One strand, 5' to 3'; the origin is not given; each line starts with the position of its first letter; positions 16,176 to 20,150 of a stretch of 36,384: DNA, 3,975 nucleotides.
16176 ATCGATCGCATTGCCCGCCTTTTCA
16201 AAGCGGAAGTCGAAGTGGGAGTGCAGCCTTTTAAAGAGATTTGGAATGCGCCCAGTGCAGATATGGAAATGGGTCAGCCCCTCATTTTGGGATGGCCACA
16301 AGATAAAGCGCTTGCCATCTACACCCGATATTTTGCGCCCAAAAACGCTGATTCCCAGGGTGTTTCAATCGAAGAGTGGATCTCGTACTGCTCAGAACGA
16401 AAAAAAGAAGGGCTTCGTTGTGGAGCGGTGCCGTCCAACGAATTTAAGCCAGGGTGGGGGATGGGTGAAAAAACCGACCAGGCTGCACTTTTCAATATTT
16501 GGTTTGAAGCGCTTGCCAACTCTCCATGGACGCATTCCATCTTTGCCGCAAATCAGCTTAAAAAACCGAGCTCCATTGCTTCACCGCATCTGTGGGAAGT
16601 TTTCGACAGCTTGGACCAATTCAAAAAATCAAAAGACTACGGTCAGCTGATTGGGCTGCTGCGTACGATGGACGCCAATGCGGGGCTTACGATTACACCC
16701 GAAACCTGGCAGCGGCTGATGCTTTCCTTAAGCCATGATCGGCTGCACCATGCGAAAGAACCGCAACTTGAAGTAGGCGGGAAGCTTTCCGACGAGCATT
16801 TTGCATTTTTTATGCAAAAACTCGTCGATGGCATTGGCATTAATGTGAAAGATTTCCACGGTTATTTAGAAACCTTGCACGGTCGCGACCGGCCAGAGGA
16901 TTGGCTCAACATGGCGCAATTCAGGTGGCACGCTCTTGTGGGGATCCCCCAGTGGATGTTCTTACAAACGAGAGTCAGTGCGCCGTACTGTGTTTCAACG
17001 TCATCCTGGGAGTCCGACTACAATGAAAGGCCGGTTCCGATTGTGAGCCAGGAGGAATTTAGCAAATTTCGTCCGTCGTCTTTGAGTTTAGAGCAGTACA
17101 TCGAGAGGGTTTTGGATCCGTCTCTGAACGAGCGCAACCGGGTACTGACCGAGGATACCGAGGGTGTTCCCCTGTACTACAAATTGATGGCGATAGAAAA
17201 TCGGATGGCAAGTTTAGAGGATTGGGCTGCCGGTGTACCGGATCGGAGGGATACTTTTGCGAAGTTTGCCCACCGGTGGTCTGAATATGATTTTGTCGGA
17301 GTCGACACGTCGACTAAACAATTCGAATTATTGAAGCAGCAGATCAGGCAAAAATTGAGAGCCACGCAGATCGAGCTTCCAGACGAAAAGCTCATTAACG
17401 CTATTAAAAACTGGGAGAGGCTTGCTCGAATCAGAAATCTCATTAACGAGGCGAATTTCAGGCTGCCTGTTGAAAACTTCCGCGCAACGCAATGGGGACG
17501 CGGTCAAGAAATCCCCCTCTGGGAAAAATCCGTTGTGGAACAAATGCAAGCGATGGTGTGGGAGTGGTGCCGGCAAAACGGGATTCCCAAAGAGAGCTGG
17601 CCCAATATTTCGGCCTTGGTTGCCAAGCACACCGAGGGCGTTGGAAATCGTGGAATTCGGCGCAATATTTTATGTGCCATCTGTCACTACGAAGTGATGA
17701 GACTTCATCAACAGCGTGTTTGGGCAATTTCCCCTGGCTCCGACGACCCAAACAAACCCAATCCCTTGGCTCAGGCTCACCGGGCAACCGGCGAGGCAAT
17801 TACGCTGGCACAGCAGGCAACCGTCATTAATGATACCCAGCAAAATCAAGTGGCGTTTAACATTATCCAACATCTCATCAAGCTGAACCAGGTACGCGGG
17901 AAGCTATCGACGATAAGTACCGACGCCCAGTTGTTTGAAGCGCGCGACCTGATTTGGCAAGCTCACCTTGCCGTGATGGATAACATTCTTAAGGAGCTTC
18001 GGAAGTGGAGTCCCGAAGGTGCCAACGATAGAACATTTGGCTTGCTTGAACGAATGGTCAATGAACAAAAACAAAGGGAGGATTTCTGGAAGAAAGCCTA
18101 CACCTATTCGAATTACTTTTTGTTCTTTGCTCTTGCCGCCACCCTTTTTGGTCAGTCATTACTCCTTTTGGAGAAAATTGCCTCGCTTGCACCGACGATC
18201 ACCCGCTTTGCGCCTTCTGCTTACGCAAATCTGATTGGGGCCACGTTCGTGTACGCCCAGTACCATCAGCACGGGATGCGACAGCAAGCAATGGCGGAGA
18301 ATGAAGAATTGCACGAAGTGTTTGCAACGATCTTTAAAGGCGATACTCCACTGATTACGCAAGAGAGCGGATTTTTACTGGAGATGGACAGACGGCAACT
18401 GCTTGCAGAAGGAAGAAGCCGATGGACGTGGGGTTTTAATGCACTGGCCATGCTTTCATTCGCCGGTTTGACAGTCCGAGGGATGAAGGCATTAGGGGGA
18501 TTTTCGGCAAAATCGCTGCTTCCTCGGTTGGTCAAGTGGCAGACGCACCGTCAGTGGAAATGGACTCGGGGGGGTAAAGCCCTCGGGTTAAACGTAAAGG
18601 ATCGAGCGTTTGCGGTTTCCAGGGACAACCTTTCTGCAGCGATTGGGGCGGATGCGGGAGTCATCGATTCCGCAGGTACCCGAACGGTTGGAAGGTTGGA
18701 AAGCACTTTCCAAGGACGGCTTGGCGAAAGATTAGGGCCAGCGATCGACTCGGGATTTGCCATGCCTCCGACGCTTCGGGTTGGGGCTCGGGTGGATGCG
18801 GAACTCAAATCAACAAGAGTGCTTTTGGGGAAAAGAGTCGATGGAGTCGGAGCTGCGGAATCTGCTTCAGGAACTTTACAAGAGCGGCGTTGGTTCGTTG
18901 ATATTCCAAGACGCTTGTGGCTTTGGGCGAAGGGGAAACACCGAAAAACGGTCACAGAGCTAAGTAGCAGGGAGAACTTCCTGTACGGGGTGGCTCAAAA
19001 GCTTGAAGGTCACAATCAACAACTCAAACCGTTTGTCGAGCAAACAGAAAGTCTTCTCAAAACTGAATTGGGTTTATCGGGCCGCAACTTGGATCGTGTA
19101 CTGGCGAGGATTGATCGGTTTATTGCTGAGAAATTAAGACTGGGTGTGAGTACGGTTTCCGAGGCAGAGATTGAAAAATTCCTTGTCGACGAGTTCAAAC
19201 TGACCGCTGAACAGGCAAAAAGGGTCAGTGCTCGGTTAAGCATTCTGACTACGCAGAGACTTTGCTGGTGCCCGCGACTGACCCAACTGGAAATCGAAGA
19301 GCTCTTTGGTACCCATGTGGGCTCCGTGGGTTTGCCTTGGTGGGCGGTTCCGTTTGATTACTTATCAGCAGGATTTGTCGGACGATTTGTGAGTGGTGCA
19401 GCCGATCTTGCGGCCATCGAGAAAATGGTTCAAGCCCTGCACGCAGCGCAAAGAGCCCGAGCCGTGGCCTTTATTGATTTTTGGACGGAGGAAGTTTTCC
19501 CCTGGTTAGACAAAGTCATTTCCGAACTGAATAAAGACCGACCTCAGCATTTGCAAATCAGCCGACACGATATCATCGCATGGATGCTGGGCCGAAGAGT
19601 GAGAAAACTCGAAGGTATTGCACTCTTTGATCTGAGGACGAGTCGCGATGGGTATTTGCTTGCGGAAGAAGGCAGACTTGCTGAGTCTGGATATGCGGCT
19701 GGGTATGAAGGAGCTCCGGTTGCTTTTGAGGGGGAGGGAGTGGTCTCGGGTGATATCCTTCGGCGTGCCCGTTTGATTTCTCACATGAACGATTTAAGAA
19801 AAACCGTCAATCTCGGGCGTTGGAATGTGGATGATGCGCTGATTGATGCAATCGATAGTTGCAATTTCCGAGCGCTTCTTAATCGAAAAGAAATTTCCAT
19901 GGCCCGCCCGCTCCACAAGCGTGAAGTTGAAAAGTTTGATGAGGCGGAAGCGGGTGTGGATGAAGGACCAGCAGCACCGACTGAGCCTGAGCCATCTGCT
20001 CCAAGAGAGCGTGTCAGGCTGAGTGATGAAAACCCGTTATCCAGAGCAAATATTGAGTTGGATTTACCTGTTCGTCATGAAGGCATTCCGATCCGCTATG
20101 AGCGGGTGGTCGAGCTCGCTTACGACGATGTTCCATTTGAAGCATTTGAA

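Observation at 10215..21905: Single 11.7-kb ORF encoding a 3,896-aa orphan protein that does not resemble the usual classes of giant bacterial proteins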

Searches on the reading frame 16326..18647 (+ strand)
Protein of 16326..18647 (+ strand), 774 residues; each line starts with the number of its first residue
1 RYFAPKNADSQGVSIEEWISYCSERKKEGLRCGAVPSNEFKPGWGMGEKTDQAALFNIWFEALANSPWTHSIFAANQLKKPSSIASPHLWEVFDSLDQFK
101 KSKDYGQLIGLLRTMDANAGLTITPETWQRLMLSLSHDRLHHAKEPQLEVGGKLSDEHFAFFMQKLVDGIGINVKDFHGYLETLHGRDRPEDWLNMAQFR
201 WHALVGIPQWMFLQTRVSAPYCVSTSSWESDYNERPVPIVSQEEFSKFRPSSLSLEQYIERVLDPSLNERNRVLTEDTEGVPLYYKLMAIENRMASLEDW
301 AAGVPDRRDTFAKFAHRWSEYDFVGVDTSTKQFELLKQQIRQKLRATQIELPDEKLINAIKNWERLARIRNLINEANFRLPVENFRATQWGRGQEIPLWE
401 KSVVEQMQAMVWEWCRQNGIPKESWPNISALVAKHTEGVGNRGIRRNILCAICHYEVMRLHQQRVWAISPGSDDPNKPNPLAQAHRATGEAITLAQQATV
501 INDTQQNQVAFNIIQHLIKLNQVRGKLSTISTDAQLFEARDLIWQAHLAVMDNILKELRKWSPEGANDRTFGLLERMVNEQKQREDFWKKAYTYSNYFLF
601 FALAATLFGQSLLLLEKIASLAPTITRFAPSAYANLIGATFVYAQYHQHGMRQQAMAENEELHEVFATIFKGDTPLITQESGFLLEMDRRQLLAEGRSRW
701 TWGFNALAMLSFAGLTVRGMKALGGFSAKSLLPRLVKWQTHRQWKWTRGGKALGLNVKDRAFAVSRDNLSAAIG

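Call 45: search_solved_structures(query=A1, max_evalue=10, show_alignments=2)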
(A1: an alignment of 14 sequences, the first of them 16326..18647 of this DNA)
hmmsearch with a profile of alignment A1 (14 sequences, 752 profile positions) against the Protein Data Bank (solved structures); distinct sequences matched with E-value up to 10: 0.

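Call 46: find_homologous_proteins(query=A1, max_evalue=0.001)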
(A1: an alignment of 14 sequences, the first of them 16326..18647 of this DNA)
Query A1 (14 sequences): 8000 candidates shared short words with the query, none scored E <= 0.001.

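Call 57: predict_structure(alignment_id=A1)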
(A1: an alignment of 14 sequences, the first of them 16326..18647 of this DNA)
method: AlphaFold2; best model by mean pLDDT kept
length: 774 residues; sequences in the alignment: 14
mean_pLDDT: 65.9   pTM: 0.54
mean pLDDT of the five models: 65.9, 64.3, 61.8, 60.4, 59.5
residues with pLDDT >= 90: 24; 70-90: 291; 50-70: 351; < 50: 108
segments of 3 or more residues with pLDDT < 50: 1-12, 123-127, 141-144, 146-152, 169-172, 179-181, 183-185, 187-191, 382-398, 469-474, 611-613, 615-617, 723-729, 768-774
pLDDT, mean of each block of 10 residues (from residue 1): 32 59 60 56 59 85 81 80 68 87 82 69 47 55 47 50 52 49 48 51 53 67 71 73 67 81 63 57 72 75 74 89 83 85 80 83 87 78 42 44 85 91 88 77 75 88 63 51 70 74 68 69 74 74 74 69 57 73 72 66 57 48 52 59 63 67 66 61 66 59 60 59 48 51 61 56 49 35
secondary structure, 60 per line:
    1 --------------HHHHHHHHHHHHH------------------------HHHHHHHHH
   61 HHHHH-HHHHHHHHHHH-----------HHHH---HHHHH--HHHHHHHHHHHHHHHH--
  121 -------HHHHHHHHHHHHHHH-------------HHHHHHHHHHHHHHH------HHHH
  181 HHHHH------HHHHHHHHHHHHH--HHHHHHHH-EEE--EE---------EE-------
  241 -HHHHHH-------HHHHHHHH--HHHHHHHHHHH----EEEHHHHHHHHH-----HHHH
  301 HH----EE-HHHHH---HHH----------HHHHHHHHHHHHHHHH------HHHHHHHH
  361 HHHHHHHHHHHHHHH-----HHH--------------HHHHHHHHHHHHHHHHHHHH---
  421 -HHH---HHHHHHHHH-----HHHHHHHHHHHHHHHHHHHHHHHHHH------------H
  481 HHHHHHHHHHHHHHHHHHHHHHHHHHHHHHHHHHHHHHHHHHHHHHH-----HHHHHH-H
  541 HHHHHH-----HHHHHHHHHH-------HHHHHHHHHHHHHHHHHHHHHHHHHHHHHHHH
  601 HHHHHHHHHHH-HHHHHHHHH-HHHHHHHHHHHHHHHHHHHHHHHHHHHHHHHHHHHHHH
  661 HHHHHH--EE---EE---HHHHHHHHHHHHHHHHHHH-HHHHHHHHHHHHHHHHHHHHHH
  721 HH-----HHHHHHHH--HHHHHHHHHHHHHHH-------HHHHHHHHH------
elements in order (helices of 4 or more, strands of 3 or more residues): H15-27 H52-65 H67-77 H89-92 H96-100 H103-118 H128-142 H156-170 H177-185 H192-204 H207-214 E216-218 H242-247 H255-262 H265-275 E280-282 H283-291 H297-302 H310-314 H331-346 H353-375 H398-417 H428-436 H442-467 H480-527 H533-538 H540-546 H552-561 H569-611 H613-621 H623-666 H679-697 H699-722 H728-735 H738-752 H760-768

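Call 61: fold_search(model_id=the predicted structure, library=pdb)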
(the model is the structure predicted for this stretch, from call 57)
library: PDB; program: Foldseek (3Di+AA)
matches with E <= 10: 105; with E <= 0.001: 0
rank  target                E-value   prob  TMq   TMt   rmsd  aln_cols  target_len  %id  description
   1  8srk_A                7.7e-01  0.04  0.08  0.07  27.7       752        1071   10  Cryo-EM structure of TRPM2 chanzyme (without NUDT9-H domain) in the presence of Ca and ADP-ribose (released 2024-05-15)
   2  9o7z_A                1.2e+00  0.04  0.10  0.08  28.8       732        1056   10  Cryo-EM structure of apo rabbit TRPM3 having 1 resting and 3 activated subunits at 18 degrees Celsius (released 2025-12-17)
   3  5x93                  1.3e+00  0.04  0.07  0.10  27.3       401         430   10  Human endothelin receptor type-B in complex with antagonist K-8794 (released 2017-08-16)
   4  9n1l_A                1.4e+00  0.04  0.09  0.07  29.8       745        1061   10  Cryo-EM structure of rabbit TRPM3 in complex with primidone in resting state at 18 degrees Celsius (released 2025-12-17)
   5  6a1d                  2.1e+00  0.04  0.10  0.12  22.4       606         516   11  Crystal structure of a synthase 1 from Santalum album in complex with ligand (released 2019-06-12)
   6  7ql6_C                2.2e+00  0.08  0.09  0.14  24.2       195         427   14  Torpedo muscle-type nicotinic acetylcholine receptor - carbamylcholine-bound conformation (released 2022-02-09)
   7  9y6s_9b               2.2e+00  0.02  0.09  0.08  63.7       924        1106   11  96-nm repeat of the Leishmania tarentolae doublet microtubule (released 2025-12-17)
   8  2ntx_B                2.5e+00  0.02  0.07  0.11  21.3       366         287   11  Prone8 (released 2007-01-23)
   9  8iyj_b5               2.6e+00  0.05  0.07  0.14  23.1       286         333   17  Cryo-EM structure of the 48-nm repeat doublet microtubule from mouse sperm (released 2023-07-05)
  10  7vpp_C                2.7e+00  0.04  0.07  0.07  21.4       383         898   12  Structures of a deltacoronavirus spike protein bound to porcine and human receptors indicate the risk of virus adaptat (released 2022-03-16)
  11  5zwm_N                2.7e+00  0.01  0.07  0.07  41.0       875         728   12  Cryo-EM structure of the yeast pre-B complex at an average resolution of 3.4~4.6 angstrom (tri-snRNP and U2 snRNP Part (released 2018-08-29)
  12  9o7x_B                2.8e+00  0.03  0.10  0.08  29.1       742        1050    9  Cryo-EM structure of apo rabbit TRPM3 having 2 resting and 2 activated subunits (ortho position) at 18 degrees Celsius (released 2025-12-17)
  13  6kzp                  2.8e+00  0.02  0.09  0.07  33.5       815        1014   10  calcium channel-ligand (released 2019-12-18)
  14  5oge_F                3.0e+00  0.03  0.06  0.11  25.4       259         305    8  Crystal structure of a nucleotide sugar transporter (released 2017-11-22)
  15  1hm6_A                3.0e+00  0.03  0.08  0.14  22.9       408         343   10  X-RAY STRUCTURE OF FULL-LENGTH ANNEXIN 1 (released 2001-02-28)
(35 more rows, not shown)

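Call 90: fold_search(model_id=the predicted structure, library=viral)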
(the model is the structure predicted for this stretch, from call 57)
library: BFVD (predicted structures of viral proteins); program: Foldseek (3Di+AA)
matches with E <= 10: 181; with E <= 0.001: 0
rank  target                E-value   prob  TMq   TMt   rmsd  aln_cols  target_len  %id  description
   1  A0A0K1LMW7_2          1.1e-01  0.12  0.09  0.08  36.5       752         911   10  Tape measure protein [Caulobacter phage Seuss]
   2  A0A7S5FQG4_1          2.3e-01  0.14  0.09  0.09  28.0       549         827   12  Tail tape-measure protein [Bacteriophage DSS3_VP1]
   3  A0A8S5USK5            3.3e-01  0.04  0.07  0.06  55.3       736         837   12  Chromosome segregation ATPase [Myoviridae sp. ctijX18]
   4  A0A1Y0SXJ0            3.3e-01  0.04  0.06  0.06  49.9       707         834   11  SbcC protein [Pseudomonas phage Noxifer]
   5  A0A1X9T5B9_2          3.4e-01  0.07  0.10  0.08  39.6       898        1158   13  Putative glycoprotein [Ranid herpesvirus 3]
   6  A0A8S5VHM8            3.4e-01  0.04  0.07  0.05  38.6       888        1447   12  Minor tail protein [Siphoviridae sp. ctNxi14]
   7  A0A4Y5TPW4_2          5.2e-01  0.07  0.10  0.07  44.5       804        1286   12  (no name in the UniProt tables at hand)
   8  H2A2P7                5.7e-01  0.07  0.09  0.07  47.4       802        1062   11  M48 protein [Murid herpesvirus 1]
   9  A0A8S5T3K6            6.2e-01  0.04  0.09  0.08  32.9       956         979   10  Tail tape measure protein [Siphoviridae sp. ctg8V11]
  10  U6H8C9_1              6.8e-01  0.03  0.08  0.06  55.1       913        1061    9  GP48 [Caviid herpesvirus 2 str. CIDMTR]
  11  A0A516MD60            8.1e-01  0.08  0.11  0.08  44.4       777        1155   10  (no name in the UniProt tables at hand)
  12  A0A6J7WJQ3            8.1e-01  0.04  0.09  0.07  48.5       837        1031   11  Uncharacterized protein [uncultured Caudovirales phage]
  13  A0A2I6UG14            8.8e-01  0.04  0.07  0.07  31.4       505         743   14  Tail tape measure protein [Salinibacter phage M1EM-1]
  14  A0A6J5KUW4            9.2e-01  0.06  0.12  0.11  31.7       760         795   11  Uncharacterized protein [uncultured Caudovirales phage]
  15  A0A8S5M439            9.2e-01  0.05  0.09  0.09  41.0       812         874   12  Tail tape measure protein [Siphoviridae sp. ct3b712]
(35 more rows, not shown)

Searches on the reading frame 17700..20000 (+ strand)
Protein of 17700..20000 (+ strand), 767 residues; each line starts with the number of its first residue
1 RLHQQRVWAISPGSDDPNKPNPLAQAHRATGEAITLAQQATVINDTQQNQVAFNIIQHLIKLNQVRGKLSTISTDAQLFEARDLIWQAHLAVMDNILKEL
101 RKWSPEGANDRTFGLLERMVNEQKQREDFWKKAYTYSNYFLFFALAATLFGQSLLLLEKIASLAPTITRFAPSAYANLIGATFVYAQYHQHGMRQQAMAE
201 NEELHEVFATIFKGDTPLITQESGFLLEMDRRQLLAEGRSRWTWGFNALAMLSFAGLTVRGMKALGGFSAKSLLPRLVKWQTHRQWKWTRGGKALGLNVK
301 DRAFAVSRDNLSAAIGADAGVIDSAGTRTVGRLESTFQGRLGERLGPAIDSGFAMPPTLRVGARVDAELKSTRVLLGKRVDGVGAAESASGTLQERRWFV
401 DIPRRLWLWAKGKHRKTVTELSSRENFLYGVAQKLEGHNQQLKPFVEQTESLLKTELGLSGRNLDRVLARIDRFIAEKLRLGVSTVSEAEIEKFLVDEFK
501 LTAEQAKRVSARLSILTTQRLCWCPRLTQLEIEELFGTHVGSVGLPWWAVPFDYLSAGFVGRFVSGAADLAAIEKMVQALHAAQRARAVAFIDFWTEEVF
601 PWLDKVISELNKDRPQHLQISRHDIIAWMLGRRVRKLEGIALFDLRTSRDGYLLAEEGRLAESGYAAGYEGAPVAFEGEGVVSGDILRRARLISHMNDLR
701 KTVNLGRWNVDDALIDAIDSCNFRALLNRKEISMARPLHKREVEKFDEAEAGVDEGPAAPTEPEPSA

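Call 12: find_homologous_proteins(query=window:17700-20000:+, max_evalue=0.001)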
Query window:17700-20000:+: 8000 candidates shared short words with the query, none scored E <= 0.001.
